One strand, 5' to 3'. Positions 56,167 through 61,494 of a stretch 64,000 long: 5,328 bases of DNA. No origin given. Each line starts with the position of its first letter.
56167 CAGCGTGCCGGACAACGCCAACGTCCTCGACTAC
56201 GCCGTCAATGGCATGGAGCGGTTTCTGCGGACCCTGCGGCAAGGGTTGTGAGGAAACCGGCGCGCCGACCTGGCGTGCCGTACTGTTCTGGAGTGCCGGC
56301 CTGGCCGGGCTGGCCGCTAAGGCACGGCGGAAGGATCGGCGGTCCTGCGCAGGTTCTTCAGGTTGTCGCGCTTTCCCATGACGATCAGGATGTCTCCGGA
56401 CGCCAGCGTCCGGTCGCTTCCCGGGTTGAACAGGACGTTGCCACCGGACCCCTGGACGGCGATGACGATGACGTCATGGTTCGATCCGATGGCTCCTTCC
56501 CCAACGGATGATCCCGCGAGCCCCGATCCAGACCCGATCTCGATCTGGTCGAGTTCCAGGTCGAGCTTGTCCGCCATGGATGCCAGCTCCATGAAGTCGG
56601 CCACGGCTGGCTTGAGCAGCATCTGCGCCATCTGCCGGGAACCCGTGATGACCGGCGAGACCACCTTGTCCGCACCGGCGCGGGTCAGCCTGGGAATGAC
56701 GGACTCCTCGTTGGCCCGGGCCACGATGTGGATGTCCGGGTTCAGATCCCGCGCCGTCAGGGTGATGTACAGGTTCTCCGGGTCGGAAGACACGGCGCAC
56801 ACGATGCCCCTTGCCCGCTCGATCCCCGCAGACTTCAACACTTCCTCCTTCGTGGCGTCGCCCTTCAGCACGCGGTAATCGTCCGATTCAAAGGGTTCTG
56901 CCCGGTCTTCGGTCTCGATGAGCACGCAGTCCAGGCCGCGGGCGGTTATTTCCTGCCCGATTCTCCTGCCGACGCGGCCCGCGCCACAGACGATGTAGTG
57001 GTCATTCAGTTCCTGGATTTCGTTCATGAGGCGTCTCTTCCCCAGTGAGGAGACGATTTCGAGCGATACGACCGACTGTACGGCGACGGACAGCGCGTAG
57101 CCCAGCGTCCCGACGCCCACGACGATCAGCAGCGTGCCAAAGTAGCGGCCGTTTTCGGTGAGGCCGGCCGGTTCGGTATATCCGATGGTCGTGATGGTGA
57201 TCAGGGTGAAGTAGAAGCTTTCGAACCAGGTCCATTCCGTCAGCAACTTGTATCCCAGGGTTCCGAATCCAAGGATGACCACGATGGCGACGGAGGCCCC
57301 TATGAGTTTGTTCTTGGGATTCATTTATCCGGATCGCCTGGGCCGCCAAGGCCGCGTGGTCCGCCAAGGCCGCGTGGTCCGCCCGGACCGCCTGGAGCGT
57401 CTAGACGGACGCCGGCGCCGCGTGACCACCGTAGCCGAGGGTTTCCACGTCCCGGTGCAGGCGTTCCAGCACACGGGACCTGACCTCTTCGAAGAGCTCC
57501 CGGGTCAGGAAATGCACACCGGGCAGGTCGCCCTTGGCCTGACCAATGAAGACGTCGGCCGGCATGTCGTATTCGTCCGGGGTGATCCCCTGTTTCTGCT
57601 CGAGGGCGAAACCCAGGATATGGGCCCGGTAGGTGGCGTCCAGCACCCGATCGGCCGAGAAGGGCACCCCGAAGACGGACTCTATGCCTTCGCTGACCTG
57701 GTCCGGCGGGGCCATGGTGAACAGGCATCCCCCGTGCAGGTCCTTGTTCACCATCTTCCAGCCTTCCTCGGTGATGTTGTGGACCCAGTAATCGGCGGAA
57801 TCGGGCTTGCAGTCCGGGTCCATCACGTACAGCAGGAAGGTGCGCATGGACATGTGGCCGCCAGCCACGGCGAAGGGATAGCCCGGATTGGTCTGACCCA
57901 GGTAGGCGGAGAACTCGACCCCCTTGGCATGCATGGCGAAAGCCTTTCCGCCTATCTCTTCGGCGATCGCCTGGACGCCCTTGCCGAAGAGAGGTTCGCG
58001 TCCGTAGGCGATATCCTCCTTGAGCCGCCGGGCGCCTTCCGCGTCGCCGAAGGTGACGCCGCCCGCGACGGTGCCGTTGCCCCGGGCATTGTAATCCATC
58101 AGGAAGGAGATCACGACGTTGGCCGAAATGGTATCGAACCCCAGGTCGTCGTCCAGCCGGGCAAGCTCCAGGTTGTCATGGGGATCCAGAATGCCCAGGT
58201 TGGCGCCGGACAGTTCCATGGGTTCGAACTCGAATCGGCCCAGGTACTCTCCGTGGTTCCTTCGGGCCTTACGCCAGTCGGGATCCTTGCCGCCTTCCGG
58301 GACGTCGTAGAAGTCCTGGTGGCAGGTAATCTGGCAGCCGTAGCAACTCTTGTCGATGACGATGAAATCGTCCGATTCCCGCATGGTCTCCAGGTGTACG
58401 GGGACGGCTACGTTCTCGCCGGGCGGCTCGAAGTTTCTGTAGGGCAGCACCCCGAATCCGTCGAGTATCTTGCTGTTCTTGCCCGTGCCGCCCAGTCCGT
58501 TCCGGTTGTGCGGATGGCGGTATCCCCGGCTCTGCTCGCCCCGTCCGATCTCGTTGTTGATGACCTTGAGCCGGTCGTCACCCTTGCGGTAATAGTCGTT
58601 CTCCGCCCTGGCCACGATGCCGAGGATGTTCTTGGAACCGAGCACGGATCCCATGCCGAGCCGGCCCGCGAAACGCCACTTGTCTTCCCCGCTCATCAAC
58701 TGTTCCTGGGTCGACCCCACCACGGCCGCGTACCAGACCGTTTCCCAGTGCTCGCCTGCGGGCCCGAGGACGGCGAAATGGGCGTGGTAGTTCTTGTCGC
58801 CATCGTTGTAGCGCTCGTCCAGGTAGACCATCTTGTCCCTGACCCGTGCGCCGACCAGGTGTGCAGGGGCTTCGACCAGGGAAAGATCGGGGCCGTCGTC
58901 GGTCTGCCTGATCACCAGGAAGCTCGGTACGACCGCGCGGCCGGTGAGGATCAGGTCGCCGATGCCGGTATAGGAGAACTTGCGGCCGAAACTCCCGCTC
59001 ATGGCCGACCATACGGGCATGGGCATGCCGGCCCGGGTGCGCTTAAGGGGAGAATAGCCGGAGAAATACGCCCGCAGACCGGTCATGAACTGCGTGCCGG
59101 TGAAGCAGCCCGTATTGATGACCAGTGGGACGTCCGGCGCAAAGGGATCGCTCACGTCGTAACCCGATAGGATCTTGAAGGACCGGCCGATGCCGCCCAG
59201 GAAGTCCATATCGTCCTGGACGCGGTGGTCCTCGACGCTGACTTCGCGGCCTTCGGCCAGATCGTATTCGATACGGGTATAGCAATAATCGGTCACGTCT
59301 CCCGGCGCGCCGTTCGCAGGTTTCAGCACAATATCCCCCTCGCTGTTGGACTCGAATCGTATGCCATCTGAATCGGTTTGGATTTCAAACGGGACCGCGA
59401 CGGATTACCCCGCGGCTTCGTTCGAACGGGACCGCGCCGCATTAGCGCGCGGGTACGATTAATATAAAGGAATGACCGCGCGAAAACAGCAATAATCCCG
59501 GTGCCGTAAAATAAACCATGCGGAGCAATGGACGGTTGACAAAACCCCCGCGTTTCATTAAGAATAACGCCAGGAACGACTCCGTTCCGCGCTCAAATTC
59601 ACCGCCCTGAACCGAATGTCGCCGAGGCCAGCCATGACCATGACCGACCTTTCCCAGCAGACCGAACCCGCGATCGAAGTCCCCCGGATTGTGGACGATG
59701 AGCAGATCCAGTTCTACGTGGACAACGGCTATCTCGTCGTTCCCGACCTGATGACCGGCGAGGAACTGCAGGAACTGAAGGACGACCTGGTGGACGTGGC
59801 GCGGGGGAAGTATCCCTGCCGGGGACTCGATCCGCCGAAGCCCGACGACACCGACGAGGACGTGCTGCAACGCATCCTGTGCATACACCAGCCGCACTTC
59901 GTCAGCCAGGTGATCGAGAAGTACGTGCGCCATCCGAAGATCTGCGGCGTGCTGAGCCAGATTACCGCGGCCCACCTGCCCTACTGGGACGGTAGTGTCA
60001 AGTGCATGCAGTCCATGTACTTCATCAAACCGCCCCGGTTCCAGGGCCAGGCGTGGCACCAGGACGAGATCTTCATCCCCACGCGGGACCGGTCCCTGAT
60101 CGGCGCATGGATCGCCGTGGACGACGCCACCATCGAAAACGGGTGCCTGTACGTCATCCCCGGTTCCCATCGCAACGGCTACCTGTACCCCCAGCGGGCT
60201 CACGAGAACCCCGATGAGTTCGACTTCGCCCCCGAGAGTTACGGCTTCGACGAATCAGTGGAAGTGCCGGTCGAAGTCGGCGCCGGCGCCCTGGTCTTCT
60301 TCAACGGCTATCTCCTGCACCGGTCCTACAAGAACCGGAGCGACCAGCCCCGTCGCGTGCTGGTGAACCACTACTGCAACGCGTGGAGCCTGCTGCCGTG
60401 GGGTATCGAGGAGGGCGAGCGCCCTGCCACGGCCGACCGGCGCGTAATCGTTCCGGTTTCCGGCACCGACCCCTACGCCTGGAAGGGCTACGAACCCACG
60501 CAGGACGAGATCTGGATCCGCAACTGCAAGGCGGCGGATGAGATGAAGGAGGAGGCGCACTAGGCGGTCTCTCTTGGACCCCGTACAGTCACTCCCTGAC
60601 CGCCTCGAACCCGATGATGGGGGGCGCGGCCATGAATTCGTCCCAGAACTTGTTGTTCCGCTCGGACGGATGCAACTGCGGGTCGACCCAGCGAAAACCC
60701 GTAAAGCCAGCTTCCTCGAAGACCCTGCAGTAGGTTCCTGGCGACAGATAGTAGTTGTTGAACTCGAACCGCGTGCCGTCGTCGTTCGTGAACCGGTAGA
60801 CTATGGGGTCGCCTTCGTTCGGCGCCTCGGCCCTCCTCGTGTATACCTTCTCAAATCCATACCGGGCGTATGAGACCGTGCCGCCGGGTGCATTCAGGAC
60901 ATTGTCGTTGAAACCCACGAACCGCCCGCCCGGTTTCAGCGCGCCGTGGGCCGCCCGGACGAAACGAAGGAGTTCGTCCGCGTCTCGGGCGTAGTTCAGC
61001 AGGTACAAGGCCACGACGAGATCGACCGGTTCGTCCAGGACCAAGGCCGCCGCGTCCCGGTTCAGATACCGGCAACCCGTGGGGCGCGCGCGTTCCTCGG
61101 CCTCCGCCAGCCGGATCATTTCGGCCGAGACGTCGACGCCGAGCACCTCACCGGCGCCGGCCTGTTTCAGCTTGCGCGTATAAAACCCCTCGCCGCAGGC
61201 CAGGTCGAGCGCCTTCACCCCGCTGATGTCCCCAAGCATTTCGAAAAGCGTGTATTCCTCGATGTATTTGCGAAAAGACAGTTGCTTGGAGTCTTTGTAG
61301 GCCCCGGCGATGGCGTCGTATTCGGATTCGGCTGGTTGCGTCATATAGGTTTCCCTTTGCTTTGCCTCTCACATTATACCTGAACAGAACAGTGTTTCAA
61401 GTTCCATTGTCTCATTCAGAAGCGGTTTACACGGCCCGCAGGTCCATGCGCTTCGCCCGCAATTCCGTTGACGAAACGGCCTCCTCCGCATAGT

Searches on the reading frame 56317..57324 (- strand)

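Call 26: search_protein_families(library=pfam, proteins=[window:56317-57324:-], max_evalue=0.0001)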
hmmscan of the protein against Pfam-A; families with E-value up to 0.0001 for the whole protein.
window:56317-57324:- (335 aa): 3 families
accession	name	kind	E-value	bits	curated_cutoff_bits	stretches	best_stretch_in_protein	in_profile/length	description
PF02254.24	TrkA_N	-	1.6e-32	112.7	23.8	1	110-224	1-116/116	TrkA-N domain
PF07885.22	Ion_trans_2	-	4e-12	46.3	22.5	1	13-85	2-77/79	Ion channel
PF02080.26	TrkA_C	-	1.1e-10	41.7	27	1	261-327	4-68/71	TrkA-C domain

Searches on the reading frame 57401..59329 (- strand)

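Call 67: search_protein_families(library=pfam, proteins=[window:57401-59329:-], max_evalue=0.0001)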
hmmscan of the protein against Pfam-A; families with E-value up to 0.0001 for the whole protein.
window:57401-59329:- (642 aa): 2 families
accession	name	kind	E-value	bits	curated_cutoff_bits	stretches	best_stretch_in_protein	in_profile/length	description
PF01314.23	AFOR_C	-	3.5e-35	122.3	27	1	280-605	23-352/385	Aldehyde ferredoxin oxidoreductase, domains 2 & 3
PF02730.20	AFOR_N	-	1.7e-28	100.2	29.8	1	28-241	11-197/199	Aldehyde ferredoxin oxidoreductase, N-terminal domain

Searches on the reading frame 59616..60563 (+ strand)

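Call 67: search_protein_families(library=pfam, proteins=[window:59616-60563:+], max_evalue=0.0001)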
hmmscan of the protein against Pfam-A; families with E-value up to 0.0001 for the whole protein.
window:59616-60563:+ (315 aa): 1 family
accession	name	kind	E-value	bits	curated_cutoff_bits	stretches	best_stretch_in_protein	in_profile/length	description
PF05721.19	PhyH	-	2.3e-40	139.6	22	1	34-248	1-213/213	Phytanoyl-CoA dioxygenase (PhyH)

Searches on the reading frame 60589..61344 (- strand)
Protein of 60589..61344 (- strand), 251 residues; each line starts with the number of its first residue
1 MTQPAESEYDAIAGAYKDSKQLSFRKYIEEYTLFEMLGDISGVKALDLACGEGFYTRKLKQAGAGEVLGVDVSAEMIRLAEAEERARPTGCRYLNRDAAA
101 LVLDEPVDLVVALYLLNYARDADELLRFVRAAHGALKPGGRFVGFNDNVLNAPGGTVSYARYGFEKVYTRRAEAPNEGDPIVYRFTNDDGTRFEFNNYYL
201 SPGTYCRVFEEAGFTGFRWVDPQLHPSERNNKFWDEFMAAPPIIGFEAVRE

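Call 67: search_protein_families(library=pfam, proteins=[window:60589-61344:-], max_evalue=0.0001)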
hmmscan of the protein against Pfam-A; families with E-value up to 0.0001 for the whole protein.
window:60589-61344:- (251 aa): 7 families
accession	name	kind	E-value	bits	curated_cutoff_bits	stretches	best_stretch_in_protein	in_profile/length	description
PF13649.12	Methyltransf_25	-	1.1e-17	64.9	27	1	46-140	2-97/97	Methyltransferase domain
PF08241.18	Methyltransf_11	-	2.8e-16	60.3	21.2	1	46-143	1-94/95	Methyltransferase domain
PF08242.18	Methyltransf_12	-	2.9e-13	50.8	30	1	46-142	1-98/98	Methyltransferase domain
PF13847.12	Methyltransf_31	-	4.2e-12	46.4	27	1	41-143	3-108/145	Methyltransferase domain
PF13489.12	Methyltransf_23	-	2.3e-09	37.7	27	1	41-215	22-160/164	Methyltransferase domain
PF01209.24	Ubie_methyltran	-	1.1e-08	35.1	20.1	1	34-164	40-171/233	ubiE/COQ5 methyltransferase family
PF05175.20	MTS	-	3.5e-05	24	23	1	34-143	24-137/170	Methyltransferase small domain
